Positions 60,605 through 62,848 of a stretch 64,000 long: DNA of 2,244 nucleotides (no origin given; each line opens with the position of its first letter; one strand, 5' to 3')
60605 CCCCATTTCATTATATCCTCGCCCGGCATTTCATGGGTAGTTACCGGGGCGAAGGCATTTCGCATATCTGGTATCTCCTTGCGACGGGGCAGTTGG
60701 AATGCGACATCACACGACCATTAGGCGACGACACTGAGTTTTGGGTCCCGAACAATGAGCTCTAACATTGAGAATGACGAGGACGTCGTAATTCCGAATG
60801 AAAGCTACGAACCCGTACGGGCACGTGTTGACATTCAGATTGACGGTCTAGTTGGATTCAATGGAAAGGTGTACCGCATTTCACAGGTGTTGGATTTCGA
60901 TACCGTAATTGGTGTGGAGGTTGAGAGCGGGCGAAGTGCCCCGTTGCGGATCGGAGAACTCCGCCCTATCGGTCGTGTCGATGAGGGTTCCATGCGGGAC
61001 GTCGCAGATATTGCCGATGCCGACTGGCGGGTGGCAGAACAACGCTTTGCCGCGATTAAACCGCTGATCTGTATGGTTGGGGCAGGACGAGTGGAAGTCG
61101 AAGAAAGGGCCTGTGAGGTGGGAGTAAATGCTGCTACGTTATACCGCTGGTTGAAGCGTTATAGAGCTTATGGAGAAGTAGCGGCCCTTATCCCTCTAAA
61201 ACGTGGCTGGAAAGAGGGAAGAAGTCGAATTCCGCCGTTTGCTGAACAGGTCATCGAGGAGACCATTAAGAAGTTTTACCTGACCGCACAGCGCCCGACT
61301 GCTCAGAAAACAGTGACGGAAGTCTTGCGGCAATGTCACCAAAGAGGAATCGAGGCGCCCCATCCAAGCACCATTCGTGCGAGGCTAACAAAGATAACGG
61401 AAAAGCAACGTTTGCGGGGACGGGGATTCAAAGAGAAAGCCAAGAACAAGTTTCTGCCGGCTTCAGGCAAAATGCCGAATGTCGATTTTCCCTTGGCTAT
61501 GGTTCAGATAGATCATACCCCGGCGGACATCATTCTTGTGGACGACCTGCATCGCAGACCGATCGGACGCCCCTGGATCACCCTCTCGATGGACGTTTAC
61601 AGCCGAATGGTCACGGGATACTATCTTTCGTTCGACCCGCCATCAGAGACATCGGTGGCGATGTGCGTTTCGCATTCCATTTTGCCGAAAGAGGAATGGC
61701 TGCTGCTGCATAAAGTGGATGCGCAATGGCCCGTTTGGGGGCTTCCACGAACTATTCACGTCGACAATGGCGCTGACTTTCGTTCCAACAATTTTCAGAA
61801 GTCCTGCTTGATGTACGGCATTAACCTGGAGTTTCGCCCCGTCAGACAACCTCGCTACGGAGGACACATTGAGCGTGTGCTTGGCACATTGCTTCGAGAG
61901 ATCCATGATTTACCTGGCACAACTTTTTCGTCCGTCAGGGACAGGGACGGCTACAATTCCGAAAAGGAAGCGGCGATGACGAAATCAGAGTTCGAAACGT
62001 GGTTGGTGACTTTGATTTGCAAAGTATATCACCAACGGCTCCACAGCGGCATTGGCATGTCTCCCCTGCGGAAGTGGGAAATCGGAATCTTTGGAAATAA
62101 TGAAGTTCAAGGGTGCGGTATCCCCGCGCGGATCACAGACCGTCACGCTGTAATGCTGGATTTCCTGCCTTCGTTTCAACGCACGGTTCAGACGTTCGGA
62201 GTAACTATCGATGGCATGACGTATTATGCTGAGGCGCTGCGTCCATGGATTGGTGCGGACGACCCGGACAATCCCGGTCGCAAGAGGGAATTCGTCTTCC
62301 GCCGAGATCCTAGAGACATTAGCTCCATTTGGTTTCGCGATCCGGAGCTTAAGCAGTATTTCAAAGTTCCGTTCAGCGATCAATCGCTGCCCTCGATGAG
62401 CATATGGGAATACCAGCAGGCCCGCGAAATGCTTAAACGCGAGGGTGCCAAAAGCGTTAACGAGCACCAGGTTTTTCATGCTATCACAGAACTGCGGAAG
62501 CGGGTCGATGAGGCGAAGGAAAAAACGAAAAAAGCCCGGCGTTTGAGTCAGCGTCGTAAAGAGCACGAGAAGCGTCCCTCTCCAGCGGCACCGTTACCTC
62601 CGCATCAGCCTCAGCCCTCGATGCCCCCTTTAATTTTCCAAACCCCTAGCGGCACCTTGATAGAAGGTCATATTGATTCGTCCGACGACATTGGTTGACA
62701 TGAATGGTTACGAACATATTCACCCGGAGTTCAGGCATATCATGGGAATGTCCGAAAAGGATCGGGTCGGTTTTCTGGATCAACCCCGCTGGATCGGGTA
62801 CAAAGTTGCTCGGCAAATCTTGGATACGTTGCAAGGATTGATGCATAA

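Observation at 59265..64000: Tn7-like transposon (tnsA-tnsB-tnsC-tniQ) inserted inside comM in a non-proteobacterial-looking genome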

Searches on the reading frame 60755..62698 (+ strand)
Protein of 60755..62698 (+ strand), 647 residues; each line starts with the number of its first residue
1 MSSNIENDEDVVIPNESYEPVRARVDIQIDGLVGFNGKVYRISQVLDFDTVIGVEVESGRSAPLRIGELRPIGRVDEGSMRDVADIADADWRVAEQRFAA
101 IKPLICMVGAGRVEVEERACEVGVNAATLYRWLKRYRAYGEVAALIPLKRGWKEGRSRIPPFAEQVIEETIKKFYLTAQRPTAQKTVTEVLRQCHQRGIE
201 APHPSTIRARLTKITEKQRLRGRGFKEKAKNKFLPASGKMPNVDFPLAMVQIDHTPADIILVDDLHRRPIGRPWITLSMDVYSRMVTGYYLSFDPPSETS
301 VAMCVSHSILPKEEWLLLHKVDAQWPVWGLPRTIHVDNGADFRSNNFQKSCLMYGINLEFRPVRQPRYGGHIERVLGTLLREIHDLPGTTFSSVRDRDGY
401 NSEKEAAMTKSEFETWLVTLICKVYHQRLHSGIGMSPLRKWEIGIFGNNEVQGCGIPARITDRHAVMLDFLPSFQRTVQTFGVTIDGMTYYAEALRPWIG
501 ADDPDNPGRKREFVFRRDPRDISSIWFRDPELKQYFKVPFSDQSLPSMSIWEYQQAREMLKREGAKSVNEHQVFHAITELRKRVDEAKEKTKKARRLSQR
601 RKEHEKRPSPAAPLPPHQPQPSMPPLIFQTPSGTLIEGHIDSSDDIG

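Call 6: search_protein_families(library=pfam, proteins=[window:60755-62695:+], max_evalue=0.01)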
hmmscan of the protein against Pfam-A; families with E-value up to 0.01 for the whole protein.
window:60755-62695:+ (647 aa): 6 families
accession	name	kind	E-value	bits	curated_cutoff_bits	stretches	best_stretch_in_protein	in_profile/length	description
PF09299.17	Mu-transpos_C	-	5.8e-10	39.5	21.7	1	470-531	4-55/61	Mu transposase, C-terminal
PF13518.12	HTH_28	-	9.2e-07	29.3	25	1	117-151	17-50/52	Helix-turn-helix domain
PF00665.32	rve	-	6.9e-06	26.7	32.6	1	272-366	23-102/102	Integrase core domain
PF13565.12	HTH_32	-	1.4e-05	26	33.7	1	128-211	1-73/73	Homeodomain-like domain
PF13551.12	HTH_29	-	0.0033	17.9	28.1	1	115-151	15-49/64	Winged helix-turn helix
PF13384.12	HTH_23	-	0.0043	17.3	24.6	0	122-142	27-47/50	Homeodomain-like domain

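Call 7: search_protein_families(library=ncbifam, proteins=[window:60755-62695:+], max_evalue=0.01)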
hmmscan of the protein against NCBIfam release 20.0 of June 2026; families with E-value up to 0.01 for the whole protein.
window:60755-62695:+ (647 aa): 3 families
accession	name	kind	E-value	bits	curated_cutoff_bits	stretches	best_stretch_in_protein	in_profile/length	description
NF033577.2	transpos_IS481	equivalog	1e-20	74.4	224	1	114-435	15-277/284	IS481 family transposase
NF033516.0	transpos_IS3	equivalog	3.5e-10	39.7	160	1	164-386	132-331/369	IS3 family transposase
NF033545.0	transpos_IS630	equivalog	0.0093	15.4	100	1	116-194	16-88/299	IS630 family transposase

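Call 9: find_encoding_contigs(protein=window:60755-62698:+, flank=10000, max_places=10)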
Protein window:60755-62698:+ (647 aa): 3 contigs read that carry it; 2 places shown.
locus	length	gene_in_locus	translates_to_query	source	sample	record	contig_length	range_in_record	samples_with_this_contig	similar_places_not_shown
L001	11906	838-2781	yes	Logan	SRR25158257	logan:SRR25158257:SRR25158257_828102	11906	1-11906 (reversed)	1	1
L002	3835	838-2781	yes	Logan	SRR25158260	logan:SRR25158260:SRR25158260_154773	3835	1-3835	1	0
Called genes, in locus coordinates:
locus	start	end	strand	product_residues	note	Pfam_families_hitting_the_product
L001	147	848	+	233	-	PF08722:Tn7_TnsA-like_N, PF08721:Tn7_Tnp_TnsA_C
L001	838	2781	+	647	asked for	PF13518:HTH_28 (weak), PF13565:HTH_32 (weak), PF00665:rve (faint), PF09299:Mu-transpos_C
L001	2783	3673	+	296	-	PF05621:TniB, PF13401:AAA_22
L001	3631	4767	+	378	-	PF06527:TniQ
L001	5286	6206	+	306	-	-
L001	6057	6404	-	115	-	-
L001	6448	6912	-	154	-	-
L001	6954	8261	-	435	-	-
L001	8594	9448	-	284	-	PF03372:Exo_endo_phos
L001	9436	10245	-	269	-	-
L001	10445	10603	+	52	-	-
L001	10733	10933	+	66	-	-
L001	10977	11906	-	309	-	?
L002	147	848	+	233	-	PF08722:Tn7_TnsA-like_N, PF08721:Tn7_Tnp_TnsA_C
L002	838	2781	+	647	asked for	PF13518:HTH_28 (weak), PF13565:HTH_32 (weak), PF00665:rve (faint), PF09299:Mu-transpos_C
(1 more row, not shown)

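Call 14: search_protein_families(library=pfam, proteins=[L001:3631-4764:+, L001:4758-6203:+, L001:6954-8330:-, L001:8594-9445:-, L001:9436-10260:-, L001:10977-11879:-, L001:6448-6909:-], max_evalue=0.01)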
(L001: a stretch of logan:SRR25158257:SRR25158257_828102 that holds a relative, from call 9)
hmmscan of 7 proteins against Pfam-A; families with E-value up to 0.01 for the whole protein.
L001:3631-4764:+ (378 aa): 2 families
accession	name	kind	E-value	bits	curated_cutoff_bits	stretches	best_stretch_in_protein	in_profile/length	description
PF06527.16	TniQ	-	5.9e-18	66.3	27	1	22-160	4-142/142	TniQ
PF09723.15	Zn_ribbon_8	-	0.0061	17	34.4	0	163-193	7-37/41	Zinc ribbon domain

L001:4758-6203:+ (482 aa): 1 family
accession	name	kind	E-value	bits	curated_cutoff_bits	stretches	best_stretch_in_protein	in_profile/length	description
PF09765.14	FANCL_d1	-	0.0032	17.9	23.8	1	372-429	16-71/89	FANCL UBC-like domain 1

L001:6954-8330:- (458 aa): 0 families

L001:8594-9445:- (283 aa): 1 family
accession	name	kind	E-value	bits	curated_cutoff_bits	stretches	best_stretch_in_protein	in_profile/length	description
PF03372.29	Exo_endo_phos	-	1.3e-08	35.3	24.5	1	29-273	1-225/225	Endonuclease/Exonuclease/phosphatase family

L001:9436-10260:- (274 aa): 0 families

L001:10977-11879:- (300 aa): 2 families
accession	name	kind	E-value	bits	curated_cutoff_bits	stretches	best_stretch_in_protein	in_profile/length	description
PF03050.20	DDE_Tnp_IS66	-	5.2e-68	229.9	23.1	1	1-242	41-282/284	Transposase IS66 family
PF13817.11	DDE_Tnp_IS66_C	-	1.9e-08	34.8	30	1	250-286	1-38/39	IS66 C-terminal element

L001:6448-6909:- (153 aa): 0 families

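Call 19: find_homologous_proteins(query=L001:4758-6203:+, max_evalue=0.001)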
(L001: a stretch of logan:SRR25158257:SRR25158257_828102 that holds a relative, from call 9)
Query L001:4758-6203:+ (482 aa): 319 proteins with E <= 0.001 among 8000 candidates; the best 120 are listed.
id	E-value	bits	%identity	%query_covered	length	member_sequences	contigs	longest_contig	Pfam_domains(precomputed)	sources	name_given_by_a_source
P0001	7.4e-199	680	59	98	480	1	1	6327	-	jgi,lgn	jgi:hypothetical protein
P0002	1.5e-168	580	54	98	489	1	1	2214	-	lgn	-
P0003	4.5e-165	568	52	97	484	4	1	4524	PF26602.1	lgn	-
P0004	3.0e-164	566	52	98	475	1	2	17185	-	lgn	-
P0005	7.1e-164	564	52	96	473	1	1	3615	-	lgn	-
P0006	1.0e-163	564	54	97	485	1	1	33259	-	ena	-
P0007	1.6e-162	560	53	96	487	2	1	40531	PF26602.1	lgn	-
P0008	4.3e-162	559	52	96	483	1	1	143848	-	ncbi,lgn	-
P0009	8.3e-162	558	51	97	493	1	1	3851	-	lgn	-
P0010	8.8e-162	557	51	98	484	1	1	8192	-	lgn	-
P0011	7.8e-161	554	50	97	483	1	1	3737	-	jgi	jgi:hypothetical protein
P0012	1.1e-160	554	50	99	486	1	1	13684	-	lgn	-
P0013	1.9e-160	553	54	96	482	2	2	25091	-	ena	-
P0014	3.2e-160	552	52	97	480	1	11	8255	-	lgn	-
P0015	9.6e-160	551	51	97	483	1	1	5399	-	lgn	-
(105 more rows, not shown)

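Call 21: search_dna_similar(query=L001:4758-6203:+, collection=plasmids, mode=protein, max_rows=25, rows=spread)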
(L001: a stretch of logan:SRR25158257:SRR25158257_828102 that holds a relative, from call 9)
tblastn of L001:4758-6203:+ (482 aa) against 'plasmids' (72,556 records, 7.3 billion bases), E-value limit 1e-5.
Records with a match: 79; places in all: 102; records where one place covers at least 80% of the query: 56.
Best place of each record, by identity: <60% 79.
By first word of the organism name: Acinetobacter 51; Halomonas 3; Variovorax 3; Acidovorax 3; Arthrobacter 3; Streptomyces 3; Pseudomonas 2; Xanthomonas 2; Rhodococcus 2; Methylobacter 1; and 6 more.
By predicted mobility (MOB-suite, as given by PLSDB): conjugative 40; non-mobilizable 22; mobilizable 17.
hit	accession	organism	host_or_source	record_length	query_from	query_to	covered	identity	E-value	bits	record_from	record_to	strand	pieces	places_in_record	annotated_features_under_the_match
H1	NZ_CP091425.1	Methylobacter sp. YRD-M1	isolate,wetland soil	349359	13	474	96%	51.4%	3e-148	475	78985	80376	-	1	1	hypothetical protein (x2)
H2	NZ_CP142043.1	Pseudomonas veronii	cell culture,ground water from aniline ...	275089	3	474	97%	35.5%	2e-67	283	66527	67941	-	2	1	hypothetical protein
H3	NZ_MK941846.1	Proteus mirabilis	urine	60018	13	473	96%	35.5%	3e-84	290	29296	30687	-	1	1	hypothetical protein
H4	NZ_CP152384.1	Acinetobacter baumannii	patient,Nanchang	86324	13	473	96%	35.5%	3e-84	290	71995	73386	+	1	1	hypothetical protein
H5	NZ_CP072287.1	Acinetobacter baumannii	Homo sapiens,Respiratory specimen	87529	13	473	96%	35.5%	3e-84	290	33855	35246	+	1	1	hypothetical protein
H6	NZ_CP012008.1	Acinetobacter baumannii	Homo sapiens,blood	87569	13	473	96%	35.5%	3e-84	290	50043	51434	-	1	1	hypothetical protein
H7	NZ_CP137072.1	Acinetobacter baumannii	Homo sapiens,Seoul National University ...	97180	13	473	96%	35.5%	3e-84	290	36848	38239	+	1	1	hypothetical protein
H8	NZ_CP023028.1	Acinetobacter baumannii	Homo sapiens,Secretion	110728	13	473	96%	35.5%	3e-84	290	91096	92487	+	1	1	hypothetical protein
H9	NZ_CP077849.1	Acinetobacter baumannii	Homo sapiens,Rectal swab_P28_BU14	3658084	13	473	96%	35.5%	3e-84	290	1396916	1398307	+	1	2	none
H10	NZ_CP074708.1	Acinetobacter baumannii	-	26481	13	473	96%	35.3%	3e-83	287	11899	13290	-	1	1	hypothetical protein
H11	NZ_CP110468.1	Acinetobacter baumannii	Homo sapiens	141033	13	473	96%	35.3%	3e-83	287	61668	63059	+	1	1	hypothetical protein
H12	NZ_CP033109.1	Acinetobacter baumannii ATCC 17978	-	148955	13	473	96%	35.3%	3e-83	287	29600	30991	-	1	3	hypothetical protein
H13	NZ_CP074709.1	Acinetobacter baumannii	-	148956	13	473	96%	35.3%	3e-83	287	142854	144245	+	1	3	hypothetical protein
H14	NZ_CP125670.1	Acinetobacter sp. KCTC 92772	Single cell,Spoiled shower gel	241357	8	473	97%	33.5%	2e-46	281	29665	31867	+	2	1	IS1-like element ISPa14 family transposase | hypothetical protein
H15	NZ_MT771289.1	Acinetobacter nosocomialis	-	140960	8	476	97%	31.1%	1e-75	266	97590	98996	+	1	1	hypothetical protein | TniQ family protein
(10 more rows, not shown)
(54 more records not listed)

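Call 22: get_annotated_region(hit=H9, flank=8000)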
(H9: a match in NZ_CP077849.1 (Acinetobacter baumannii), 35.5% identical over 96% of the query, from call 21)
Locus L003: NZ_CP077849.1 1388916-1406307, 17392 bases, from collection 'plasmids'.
description: Acinetobacter baumannii strain DETAB-P16 plasmid pDETAB15, complete sequence
organism: Acinetobacter baumannii (NCBI taxid 470)
taxonomy: Bacteria; Pseudomonadota; Gammaproteobacteria; Moraxellales; Moraxellaceae; Acinetobacter; Acinetobacter baumannii
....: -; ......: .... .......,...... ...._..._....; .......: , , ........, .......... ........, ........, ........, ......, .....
typing (MOB-suite, as given by PLSDB): mobilizable; replicon rep_cluster_1254; relaxase MOBP
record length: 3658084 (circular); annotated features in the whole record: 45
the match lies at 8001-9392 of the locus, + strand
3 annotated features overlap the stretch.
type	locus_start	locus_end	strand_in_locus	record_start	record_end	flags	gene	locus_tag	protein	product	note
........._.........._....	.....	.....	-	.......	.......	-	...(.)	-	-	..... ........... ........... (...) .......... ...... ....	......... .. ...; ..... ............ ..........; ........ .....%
predicted_resistance_gene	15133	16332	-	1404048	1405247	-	tet(B)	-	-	tetracycline efflux MFS transporter Tet(B)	predicted by amrfinderplus; class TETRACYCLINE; identity 100.0%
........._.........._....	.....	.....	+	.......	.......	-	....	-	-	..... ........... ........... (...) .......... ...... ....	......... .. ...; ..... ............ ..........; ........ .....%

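Call 40: find_related_loci(query=A1, collection=genome_contigs, flank=10000)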
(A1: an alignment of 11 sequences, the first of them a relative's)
Query A1 (482 aa) in genome_contigs; peptide patterns used: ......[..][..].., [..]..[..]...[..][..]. (x = any residue, [..] = any of these).
81 stretches matched a pattern; 60 encode a relative of the query (tblastn E <= 1e-3); 59 distinct loci.
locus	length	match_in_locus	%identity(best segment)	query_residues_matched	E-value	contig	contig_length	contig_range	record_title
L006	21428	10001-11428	52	3-476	2e-163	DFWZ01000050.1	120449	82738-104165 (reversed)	MAG TPA_asm: Gallionella sp. UBA4121 UBA4121_contig_72, whole genome shotgun sequence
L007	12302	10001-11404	50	9-474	1e-156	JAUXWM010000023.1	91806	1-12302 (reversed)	MAG: Gallionella sp. isolate C15_maxbin.107 C15_k141_422454, whole genome shotgun sequence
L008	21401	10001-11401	50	9-473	3e-153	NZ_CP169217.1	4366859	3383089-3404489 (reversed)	Methylomicrobium lacus strain 22M6SE5-12 chromosome, complete genome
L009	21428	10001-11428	49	3-476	8e-153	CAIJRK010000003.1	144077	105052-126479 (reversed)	MAG: uncultured beta proteobacterium isolate Day6-1_bin-090 genome assembly, contig: bin-090:03/89, whole genome shotgun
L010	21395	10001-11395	49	11-473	2e-151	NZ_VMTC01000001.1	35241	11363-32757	MAG: Rhodoferax sp. isolate S3_26 k141_68110, whole genome shotgun sequence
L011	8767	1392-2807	49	4-473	3e-149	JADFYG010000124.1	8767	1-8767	MAG: Candidatus Riflebacteria bacterium isolate nDJH6bin19 nDJH6_bin19_NODE_124_length_8767_cov_8.578935, whole genome s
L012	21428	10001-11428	47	1-475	7e-149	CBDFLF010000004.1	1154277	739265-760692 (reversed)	MAG: uncultured Methylophilus sp. isolate 15b31b0a-a2b2-47f8-a7d3-051682801091 genome assembly, contig: contig_4, whole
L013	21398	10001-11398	49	13-476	1e-148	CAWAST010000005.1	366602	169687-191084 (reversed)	MAG: uncultured beta proteobacterium isolate MFD02832.bin.1.76 genome assembly, contig: contig_30105, whole genome shotg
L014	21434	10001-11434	48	3-477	1e-142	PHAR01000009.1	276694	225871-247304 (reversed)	MAG: Deltaproteobacteria bacterium HGW-Deltaproteobacteria-8 08E140C01_z5_2013_Ig3399_v2_scaffold_538, whole genome shot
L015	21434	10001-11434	50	1-474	1e-140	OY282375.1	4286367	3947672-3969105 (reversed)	MAG: uncultured Candidatus Entotheonella sp. genome assembly, chromosome: 1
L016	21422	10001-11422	47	1-473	1e-139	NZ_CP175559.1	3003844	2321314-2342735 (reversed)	Acidithiobacillus sp. M4-SHS-6 chromosome, complete genome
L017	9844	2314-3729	46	1-473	7e-138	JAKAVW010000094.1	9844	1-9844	MAG: Proteobacteria bacterium isolate YP4.bin20 NODE_9807_length_9844_cov_1.534939, whole genome shotgun sequence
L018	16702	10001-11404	46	6-474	5e-137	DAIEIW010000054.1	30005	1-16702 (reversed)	MAG TPA_asm: Acidithiobacillus sp. isolate clean1034 k141_3167238, whole genome shotgun sequence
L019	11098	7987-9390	46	6-474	1e-136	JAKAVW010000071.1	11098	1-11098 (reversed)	MAG: Proteobacteria bacterium isolate YP4.bin20 NODE_8357_length_11098_cov_2.023061, whole genome shotgun sequence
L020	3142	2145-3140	54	11-342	6e-125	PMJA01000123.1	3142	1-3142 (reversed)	MAG: Methylobacter sp. isolate fen_1212 73.20120600_E3D.145_contig_138116, whole genome shotgun sequence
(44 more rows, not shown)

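Call 49: find_encoding_contigs(protein=P0001, flank=10000, max_places=3)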
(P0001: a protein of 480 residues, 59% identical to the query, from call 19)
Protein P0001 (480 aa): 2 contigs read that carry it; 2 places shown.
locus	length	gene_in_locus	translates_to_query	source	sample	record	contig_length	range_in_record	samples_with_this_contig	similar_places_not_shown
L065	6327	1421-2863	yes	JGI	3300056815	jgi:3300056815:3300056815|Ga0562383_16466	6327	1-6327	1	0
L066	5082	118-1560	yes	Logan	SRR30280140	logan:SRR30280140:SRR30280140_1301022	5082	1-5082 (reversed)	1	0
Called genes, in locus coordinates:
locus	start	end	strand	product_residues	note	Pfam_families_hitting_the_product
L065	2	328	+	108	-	?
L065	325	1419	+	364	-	PF06527:TniQ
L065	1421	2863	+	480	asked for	-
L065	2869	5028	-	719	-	PF13589:HATPase_c_3, PF14082:SduA_C (faint)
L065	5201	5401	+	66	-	-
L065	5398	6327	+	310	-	?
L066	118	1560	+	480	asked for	-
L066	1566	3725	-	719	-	PF13589:HATPase_c_3, PF14082:SduA_C (faint)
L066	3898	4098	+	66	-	-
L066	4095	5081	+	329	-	?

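Call 50: find_encoding_contigs(protein=P0006, flank=10000, max_places=2)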
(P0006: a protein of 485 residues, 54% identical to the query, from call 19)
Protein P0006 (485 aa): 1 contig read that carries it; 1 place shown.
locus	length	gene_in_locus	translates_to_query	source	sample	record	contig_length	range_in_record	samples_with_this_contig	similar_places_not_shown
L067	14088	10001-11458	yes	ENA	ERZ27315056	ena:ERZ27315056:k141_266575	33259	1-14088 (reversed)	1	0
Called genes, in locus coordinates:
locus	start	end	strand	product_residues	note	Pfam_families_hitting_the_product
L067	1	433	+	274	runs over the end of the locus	PF04185:Phosphoesterase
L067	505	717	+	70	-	-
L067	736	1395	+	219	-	PF00849:PseudoU_synth_2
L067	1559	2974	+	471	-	PF07992:Pyr_redox_2, PF13434:Lys_Orn_oxgnase (faint), PF13738:Pyr_redox_3 (faint), PF00070:Pyr_redox (weak), PF02852:Pyr_redox_dim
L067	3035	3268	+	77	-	PF08463:EcoEI_R_C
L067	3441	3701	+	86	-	PF02604:PhdYeFM_antitox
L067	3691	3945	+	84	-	PF06769:YoeB_toxin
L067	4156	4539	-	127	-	PF02384:N6_Mtase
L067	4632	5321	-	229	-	PF00493:MCM, PF01078:Mg_chelatase, PF13335:Mg_chelatase_C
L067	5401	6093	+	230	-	PF08722:Tn7_TnsA-like_N, PF08721:Tn7_Tnp_TnsA_C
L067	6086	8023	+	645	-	PF09299:Mu-transpos_C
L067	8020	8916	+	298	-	PF05621:TniB, PF13401:AAA_22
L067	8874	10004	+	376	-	PF06527:TniQ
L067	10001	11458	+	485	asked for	-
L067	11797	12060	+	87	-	-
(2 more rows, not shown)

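Call 51: find_encoding_contigs(protein=P0007, flank=10000, max_places=2)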
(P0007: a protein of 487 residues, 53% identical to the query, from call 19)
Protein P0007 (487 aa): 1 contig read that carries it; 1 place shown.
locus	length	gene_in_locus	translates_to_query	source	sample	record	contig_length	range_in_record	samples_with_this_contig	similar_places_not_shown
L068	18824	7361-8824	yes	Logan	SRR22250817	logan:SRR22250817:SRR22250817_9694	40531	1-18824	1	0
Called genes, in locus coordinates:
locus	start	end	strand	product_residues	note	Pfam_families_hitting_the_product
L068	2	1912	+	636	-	?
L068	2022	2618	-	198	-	PF01078:Mg_chelatase, PF13335:Mg_chelatase_C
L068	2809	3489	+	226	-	PF08722:Tn7_TnsA-like_N, PF08721:Tn7_Tnp_TnsA_C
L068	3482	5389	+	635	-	PF13565:HTH_32 (faint), PF00665:rve (faint), PF09299:Mu-transpos_C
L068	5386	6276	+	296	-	PF05621:TniB, PF13191:AAA_16 (weak), PF13401:AAA_22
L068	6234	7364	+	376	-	PF06527:TniQ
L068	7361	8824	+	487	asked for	PF26602:HVO_2718_N (weak)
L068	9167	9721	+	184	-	PF13276:HTH_21, PF00665:rve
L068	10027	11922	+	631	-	-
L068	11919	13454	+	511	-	PF26611:MAD7 (weak)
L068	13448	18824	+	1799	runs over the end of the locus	PF01580:FtsK_SpoIIIE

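Call 59: search_protein_families(library=padloc, proteins=[L001:6954-8330:-, L001:8594-9445:-, L001:9436-10260:-, L001:6448-6909:-, L001:4758-6203:+], max_evalue=0.01)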
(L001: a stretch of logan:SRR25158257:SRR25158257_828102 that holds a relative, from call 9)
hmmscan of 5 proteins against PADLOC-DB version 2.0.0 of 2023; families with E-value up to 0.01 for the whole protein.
L001:6954-8330:- (458 aa): 0 families

L001:8594-9445:- (283 aa): 0 families

L001:9436-10260:- (274 aa): 0 families

L001:6448-6909:- (153 aa): 0 families

L001:4758-6203:+ (482 aa): 0 families

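Call 61: find_related_loci(query=L001:4758-6203:+, collection=metagenome_contigs, flank=10000)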
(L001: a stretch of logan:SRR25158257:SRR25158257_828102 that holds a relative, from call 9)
Query L001:4758-6203:+ (482 aa) in metagenome_contigs; peptide patterns used: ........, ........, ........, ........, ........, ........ (x = any residue, [..] = any of these).
44 stretches matched a pattern, but none encodes a relative of the query by tblastn (E <= 1e-3).
